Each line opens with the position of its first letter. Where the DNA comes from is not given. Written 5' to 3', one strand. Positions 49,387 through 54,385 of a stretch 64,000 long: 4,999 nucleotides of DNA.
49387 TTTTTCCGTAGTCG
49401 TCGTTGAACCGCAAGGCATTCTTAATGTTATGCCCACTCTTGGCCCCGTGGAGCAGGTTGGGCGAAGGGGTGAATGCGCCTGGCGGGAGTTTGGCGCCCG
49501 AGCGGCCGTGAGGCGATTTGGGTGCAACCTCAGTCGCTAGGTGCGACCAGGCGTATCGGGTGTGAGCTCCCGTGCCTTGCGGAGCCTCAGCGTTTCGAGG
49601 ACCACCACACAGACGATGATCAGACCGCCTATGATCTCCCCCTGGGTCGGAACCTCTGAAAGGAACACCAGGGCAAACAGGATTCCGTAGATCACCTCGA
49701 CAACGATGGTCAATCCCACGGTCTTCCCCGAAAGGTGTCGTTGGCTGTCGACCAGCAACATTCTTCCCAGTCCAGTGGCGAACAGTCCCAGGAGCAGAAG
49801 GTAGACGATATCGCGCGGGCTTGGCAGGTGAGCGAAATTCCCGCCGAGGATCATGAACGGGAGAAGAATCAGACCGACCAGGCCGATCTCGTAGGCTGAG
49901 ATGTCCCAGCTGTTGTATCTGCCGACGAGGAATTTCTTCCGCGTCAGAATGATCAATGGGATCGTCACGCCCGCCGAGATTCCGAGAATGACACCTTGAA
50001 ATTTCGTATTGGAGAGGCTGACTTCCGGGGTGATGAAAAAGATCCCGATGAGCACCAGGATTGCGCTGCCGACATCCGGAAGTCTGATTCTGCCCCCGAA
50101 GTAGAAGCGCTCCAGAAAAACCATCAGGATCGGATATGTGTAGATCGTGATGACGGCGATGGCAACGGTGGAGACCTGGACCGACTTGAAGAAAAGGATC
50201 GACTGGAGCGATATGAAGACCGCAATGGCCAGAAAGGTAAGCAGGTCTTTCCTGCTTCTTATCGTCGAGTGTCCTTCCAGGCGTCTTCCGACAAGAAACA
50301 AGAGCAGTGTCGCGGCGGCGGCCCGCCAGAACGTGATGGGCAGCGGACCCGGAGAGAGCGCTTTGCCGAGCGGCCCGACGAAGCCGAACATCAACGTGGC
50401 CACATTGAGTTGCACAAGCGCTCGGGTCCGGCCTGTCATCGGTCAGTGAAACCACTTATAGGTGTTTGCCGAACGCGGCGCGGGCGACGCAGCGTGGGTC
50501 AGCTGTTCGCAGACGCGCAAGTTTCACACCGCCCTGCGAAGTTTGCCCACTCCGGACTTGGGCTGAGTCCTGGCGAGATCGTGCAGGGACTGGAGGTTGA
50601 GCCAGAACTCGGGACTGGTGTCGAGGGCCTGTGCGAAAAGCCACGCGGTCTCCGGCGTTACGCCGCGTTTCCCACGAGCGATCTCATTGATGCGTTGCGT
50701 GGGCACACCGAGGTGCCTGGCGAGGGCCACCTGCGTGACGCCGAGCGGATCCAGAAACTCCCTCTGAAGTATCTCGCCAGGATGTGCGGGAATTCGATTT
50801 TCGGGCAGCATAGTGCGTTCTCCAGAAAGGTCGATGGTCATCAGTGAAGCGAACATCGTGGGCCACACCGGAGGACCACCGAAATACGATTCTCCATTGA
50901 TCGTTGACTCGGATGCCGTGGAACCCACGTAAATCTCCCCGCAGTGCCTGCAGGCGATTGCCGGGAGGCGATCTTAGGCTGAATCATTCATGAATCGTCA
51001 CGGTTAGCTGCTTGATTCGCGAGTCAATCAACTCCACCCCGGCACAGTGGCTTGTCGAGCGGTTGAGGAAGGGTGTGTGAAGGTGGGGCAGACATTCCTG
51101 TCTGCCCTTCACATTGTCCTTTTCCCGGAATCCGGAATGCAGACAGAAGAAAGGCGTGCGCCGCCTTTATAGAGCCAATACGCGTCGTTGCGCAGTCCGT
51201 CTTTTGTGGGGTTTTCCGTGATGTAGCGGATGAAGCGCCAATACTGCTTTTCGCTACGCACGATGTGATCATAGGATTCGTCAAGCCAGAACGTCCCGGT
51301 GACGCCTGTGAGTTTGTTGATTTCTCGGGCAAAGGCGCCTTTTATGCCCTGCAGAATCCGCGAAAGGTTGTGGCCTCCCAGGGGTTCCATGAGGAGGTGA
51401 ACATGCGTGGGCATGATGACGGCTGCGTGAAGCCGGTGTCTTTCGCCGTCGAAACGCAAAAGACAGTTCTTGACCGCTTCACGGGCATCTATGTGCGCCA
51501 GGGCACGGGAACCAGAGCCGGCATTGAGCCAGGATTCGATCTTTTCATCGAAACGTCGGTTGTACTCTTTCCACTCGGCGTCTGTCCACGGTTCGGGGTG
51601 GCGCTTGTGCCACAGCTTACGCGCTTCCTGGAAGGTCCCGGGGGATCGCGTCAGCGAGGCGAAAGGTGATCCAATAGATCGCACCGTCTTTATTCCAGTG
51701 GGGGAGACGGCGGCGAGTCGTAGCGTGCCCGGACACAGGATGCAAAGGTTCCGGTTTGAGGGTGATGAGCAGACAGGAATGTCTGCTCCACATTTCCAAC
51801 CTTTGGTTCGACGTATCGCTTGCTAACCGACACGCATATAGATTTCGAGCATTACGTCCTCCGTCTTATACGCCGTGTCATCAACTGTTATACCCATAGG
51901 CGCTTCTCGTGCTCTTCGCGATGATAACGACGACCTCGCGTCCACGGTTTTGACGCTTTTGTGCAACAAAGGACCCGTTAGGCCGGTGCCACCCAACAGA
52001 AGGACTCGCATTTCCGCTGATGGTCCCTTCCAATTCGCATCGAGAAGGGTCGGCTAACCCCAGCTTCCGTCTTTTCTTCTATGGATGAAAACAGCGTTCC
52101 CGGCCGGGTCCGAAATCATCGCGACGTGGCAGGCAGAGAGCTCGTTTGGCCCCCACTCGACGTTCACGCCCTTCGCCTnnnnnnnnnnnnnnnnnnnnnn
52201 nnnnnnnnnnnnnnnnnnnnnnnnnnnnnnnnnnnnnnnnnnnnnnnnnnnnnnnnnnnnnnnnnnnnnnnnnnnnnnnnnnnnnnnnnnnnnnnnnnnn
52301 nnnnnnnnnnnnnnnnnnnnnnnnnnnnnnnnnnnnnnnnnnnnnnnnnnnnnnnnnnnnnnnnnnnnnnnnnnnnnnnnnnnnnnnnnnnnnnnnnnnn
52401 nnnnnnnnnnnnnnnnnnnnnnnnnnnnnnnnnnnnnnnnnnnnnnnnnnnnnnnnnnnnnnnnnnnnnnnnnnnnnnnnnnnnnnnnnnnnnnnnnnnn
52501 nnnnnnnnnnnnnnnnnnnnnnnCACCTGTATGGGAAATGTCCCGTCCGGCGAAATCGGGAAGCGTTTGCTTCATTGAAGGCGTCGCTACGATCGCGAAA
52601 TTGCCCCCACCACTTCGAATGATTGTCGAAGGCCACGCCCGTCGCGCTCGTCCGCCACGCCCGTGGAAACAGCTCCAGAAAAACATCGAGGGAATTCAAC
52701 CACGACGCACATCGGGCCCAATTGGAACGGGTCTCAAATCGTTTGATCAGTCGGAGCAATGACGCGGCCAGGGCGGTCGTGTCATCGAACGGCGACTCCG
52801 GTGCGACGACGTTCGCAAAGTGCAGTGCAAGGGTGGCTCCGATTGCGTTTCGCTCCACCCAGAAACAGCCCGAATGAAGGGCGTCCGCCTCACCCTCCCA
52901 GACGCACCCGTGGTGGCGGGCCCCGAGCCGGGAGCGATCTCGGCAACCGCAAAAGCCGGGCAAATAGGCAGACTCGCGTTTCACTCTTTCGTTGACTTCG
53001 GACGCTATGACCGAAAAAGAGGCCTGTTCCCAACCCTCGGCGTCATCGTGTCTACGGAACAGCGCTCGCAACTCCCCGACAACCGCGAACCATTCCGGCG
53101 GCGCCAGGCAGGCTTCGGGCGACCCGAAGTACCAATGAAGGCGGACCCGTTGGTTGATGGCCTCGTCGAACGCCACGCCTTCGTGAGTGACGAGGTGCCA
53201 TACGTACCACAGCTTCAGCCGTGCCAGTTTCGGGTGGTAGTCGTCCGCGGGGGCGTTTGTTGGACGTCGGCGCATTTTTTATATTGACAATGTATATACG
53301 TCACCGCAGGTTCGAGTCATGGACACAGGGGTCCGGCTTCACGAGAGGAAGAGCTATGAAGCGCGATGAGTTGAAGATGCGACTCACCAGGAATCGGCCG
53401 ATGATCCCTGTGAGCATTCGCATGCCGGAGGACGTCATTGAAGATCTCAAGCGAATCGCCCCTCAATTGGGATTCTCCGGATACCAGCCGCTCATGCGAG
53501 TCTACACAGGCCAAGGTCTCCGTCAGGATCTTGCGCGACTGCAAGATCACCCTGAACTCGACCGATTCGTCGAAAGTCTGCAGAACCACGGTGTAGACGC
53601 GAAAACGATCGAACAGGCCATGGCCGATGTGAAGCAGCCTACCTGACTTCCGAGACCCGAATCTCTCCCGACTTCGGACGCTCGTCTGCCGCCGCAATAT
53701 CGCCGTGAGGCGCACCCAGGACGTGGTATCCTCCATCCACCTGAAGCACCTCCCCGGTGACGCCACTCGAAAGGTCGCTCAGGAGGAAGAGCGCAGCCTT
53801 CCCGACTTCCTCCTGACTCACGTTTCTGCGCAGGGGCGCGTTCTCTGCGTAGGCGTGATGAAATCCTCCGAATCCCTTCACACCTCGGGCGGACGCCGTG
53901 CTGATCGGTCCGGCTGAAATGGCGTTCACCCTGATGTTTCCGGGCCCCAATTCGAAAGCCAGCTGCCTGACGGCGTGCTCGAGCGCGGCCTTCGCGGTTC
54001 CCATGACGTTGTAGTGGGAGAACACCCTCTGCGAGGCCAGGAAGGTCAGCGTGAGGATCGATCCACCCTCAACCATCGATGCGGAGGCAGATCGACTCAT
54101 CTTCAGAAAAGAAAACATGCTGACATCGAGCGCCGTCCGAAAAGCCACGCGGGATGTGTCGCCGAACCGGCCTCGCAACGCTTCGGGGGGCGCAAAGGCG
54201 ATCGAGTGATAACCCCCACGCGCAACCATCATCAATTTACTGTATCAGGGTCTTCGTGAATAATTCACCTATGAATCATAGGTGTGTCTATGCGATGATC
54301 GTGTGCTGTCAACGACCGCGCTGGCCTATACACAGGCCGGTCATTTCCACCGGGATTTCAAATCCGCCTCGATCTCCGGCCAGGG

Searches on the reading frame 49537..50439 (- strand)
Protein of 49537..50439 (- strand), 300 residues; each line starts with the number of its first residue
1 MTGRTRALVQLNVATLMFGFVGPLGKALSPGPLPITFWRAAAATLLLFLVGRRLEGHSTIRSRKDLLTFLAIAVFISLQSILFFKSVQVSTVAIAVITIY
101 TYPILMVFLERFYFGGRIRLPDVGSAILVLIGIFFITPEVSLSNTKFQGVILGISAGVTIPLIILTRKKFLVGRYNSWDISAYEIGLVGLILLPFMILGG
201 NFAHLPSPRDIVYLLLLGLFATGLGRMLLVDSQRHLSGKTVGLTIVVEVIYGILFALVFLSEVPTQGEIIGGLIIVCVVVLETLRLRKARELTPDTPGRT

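Call 56: search_protein_families(library=pfam, proteins=[window:49537-50439:-], max_evalue=0.1)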
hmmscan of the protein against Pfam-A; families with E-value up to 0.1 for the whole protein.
window:49537-50439:- (300 aa): 1 family
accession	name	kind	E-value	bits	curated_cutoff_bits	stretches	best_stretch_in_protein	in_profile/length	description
PF00892.27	EamA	-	5.9e-27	95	28.2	2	13-137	9-134/135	EamA-like transporter family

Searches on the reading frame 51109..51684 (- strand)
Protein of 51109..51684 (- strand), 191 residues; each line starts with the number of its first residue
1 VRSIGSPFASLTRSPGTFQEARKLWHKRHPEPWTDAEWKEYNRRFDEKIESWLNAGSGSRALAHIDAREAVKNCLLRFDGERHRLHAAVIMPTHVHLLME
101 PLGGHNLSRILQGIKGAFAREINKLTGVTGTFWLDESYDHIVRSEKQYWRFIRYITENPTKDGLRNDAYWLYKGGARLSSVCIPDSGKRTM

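Call 56: search_protein_families(library=pfam, proteins=[window:51109-51684:-], max_evalue=0.1)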
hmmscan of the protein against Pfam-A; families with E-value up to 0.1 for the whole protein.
window:51109-51684:- (191 aa): 2 families
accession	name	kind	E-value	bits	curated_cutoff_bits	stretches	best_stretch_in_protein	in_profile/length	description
PF01797.21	Y1_Tnp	-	2.9e-05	24.6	23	1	82-155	40-118/121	Transposase IS200 like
PF11847.13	GT-C_AftD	-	0.084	11.2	26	1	23-96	457-524/661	Alpha-(1->3)-arabinofuranosyltransferase, N-terminal GT-C domain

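Call 58: search_protein_families(library=ncbifam, proteins=[window:51109-51684:-], max_evalue=1)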
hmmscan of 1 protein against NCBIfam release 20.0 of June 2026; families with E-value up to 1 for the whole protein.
window:51109-51684:- (191 aa): 2 families
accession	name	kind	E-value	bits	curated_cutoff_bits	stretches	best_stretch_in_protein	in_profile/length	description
NF047646.1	REP_Tyr_transpos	equivalog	4.2e-18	65.6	80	1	80-166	44-138/146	REP-associated tyrosine transposase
NF033573.1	transpos_IS200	equivalog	0.002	18.4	55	1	82-127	46-91/126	IS200/IS605 family transposase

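Call 59: search_solved_structures(query=window:51109-51684:-, max_evalue=1, show_alignments=2)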
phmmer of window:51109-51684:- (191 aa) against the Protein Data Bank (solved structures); distinct sequences matched with E-value up to 1: 2.
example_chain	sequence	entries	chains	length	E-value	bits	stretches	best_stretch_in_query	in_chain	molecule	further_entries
4er8_A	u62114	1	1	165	0.00067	22.8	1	70-164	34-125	TnpArep for protein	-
2fyx_A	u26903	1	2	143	0.63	13.1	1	84-122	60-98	transposase, putative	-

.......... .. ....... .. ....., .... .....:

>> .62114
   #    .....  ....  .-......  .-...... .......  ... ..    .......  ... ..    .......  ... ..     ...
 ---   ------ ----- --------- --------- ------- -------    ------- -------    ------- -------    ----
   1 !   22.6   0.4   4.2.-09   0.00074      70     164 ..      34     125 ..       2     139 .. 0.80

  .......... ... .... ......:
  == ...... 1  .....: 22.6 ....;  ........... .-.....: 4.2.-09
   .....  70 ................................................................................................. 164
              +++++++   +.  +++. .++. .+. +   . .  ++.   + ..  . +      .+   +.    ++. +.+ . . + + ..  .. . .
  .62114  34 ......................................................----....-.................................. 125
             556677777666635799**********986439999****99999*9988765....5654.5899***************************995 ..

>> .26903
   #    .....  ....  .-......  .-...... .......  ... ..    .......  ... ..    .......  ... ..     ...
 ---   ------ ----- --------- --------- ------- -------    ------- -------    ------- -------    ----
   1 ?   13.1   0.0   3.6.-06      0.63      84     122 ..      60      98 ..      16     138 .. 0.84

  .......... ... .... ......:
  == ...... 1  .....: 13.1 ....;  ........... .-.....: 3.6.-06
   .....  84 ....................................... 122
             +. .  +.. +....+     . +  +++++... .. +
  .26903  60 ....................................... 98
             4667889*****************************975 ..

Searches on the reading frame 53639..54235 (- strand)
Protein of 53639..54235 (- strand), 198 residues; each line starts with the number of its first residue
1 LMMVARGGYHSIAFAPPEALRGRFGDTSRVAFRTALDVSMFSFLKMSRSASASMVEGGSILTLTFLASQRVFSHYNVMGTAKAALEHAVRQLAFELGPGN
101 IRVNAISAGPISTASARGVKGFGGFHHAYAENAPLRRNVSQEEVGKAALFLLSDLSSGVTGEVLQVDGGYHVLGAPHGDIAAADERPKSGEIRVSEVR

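Call 44: search_protein_families(library=pfam, proteins=[window:53639-54235:-], max_evalue=0.01)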
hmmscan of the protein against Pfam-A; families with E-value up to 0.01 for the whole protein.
window:53639-54235:- (198 aa): 2 families
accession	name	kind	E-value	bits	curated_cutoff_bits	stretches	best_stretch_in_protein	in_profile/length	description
PF13561.12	adh_short_C2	-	1.1e-57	195.8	27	1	9-171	76-236/236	Enoyl-(Acyl carrier protein) reductase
PF00106.31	adh_short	-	1.9e-13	50.8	26.6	1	23-117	92-188/195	short chain dehydrogenase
